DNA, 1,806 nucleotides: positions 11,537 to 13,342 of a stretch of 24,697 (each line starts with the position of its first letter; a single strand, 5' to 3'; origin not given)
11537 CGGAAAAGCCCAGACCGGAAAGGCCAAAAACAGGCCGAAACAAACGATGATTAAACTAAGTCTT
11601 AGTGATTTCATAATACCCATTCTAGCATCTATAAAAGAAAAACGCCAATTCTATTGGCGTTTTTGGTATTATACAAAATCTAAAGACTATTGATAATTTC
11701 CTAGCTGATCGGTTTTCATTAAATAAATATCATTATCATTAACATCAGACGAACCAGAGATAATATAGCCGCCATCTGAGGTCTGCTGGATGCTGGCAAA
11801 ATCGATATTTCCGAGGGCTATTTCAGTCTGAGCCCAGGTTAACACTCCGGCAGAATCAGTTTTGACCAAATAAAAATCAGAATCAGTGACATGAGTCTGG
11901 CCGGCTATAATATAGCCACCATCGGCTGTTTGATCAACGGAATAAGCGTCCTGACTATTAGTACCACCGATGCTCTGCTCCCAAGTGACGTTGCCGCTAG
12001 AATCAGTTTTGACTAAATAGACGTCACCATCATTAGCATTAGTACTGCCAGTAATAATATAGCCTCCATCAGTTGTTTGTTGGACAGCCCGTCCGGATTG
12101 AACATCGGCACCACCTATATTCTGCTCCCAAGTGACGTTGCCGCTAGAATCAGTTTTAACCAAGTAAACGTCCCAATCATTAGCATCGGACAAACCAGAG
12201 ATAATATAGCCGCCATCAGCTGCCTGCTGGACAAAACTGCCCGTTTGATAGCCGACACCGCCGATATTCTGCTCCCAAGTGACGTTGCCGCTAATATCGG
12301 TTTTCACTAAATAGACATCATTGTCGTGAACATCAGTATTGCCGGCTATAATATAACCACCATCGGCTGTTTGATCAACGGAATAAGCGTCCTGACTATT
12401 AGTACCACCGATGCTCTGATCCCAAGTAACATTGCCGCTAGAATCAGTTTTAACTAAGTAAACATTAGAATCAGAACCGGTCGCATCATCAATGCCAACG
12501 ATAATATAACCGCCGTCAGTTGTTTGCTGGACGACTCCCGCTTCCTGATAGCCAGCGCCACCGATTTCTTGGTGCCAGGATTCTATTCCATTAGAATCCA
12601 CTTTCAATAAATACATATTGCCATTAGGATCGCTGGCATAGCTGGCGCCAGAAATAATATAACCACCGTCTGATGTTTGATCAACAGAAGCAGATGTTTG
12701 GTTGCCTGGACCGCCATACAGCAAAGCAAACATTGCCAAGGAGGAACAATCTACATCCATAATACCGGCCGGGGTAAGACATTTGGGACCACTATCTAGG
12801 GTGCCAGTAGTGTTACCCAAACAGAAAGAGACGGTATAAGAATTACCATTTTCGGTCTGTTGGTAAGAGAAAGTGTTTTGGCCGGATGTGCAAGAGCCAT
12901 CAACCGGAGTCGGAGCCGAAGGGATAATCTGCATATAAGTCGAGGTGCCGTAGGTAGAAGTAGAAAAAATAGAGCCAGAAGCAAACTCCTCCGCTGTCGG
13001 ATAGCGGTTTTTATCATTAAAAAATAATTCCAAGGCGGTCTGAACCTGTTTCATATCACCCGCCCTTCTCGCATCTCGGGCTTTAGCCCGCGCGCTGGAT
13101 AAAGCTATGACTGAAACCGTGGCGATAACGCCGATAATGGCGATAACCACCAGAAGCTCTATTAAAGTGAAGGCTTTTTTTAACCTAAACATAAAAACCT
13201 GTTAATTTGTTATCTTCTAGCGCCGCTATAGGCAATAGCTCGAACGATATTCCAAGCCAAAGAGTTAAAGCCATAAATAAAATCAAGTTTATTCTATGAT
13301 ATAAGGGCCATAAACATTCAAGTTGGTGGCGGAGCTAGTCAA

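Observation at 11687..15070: Two adjacent pilin-like genes share a diverged-duplicate N-terminal type IV pilin module but carry different beta-propeller C-terminal domains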

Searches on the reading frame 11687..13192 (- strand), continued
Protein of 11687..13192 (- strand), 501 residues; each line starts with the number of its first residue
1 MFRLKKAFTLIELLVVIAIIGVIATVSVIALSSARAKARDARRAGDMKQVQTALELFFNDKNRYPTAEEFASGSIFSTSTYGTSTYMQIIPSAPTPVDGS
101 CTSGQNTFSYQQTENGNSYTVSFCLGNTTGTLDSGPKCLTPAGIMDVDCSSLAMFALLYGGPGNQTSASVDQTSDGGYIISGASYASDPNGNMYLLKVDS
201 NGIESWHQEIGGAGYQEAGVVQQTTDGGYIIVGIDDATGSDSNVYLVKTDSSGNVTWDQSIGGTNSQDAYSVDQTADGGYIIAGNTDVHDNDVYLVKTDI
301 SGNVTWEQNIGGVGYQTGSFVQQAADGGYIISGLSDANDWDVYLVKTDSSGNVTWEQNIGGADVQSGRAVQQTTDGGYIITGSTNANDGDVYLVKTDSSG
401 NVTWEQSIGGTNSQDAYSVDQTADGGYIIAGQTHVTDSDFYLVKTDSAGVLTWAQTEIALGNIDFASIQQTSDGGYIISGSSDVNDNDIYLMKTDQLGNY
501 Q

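Call 94: find_encoding_contigs(protein=P0009, flank=6000, max_places=1)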
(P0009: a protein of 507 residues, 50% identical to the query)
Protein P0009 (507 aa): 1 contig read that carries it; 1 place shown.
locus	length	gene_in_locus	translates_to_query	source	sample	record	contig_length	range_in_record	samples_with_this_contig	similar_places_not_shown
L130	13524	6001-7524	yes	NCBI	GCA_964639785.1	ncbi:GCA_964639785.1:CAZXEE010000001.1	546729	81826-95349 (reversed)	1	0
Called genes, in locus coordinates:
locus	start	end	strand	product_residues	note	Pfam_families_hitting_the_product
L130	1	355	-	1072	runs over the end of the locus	PF02463:SMC_N, PF13304:AAA_21 (weak), PF13476:AAA_23, PF13304:AAA_21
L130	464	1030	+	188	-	PF13189:Cytidylate_kin2, PF13207:AAA_17, PF13238:AAA_18, PF02224:Cytidylate_kin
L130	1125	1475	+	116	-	PF01245:Ribosomal_L19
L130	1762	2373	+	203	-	-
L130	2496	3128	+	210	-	PF23477:zf_Tbcl_2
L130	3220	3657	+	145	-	PF02367:TsaE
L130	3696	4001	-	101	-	-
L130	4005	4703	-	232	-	-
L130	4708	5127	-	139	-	PF01252:Peptidase_A8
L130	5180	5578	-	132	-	PF01258:zf-dskA_traR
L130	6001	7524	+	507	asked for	PF07963:N_methyl (weak), PF26094:HTH_TSHZ3 (faint)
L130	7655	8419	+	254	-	-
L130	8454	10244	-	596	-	PF00009:GTP_EFTU, PF01926:MMR_HSR1 (weak), PF22042:EF-G_D2, PF03144:GTP_EFTU_D2, PF00679:EFG_C, PF21018:BipA_C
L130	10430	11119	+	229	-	PF09335:VTT_dom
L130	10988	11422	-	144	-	PF07681:DoxX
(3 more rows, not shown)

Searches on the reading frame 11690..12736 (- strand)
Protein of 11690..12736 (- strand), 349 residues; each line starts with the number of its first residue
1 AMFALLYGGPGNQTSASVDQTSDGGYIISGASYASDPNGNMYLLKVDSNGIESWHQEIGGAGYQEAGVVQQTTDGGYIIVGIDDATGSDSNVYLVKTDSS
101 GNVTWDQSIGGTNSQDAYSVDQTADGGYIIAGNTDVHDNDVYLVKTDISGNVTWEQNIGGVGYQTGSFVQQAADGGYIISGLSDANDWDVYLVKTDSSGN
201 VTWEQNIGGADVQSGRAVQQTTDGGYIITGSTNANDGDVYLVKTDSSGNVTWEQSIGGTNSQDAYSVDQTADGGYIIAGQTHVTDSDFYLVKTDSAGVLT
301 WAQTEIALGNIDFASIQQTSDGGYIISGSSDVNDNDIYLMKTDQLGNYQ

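Call 86: search_solved_structures(query=window:11690-12736:-, max_evalue=0.01)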
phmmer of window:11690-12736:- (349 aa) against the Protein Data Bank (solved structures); distinct sequences matched with E-value up to 0.01: 4.
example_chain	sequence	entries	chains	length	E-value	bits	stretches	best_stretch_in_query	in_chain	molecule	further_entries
7fh6_A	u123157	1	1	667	0.0055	19.5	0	184-281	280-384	CylK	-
7fh7_A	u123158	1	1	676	0.0073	19.2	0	185-281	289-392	CylK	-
7ron_A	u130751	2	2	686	0.0095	18.8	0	184-281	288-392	CylK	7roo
7fh8_A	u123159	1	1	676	0.0099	18.7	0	184-281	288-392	CylK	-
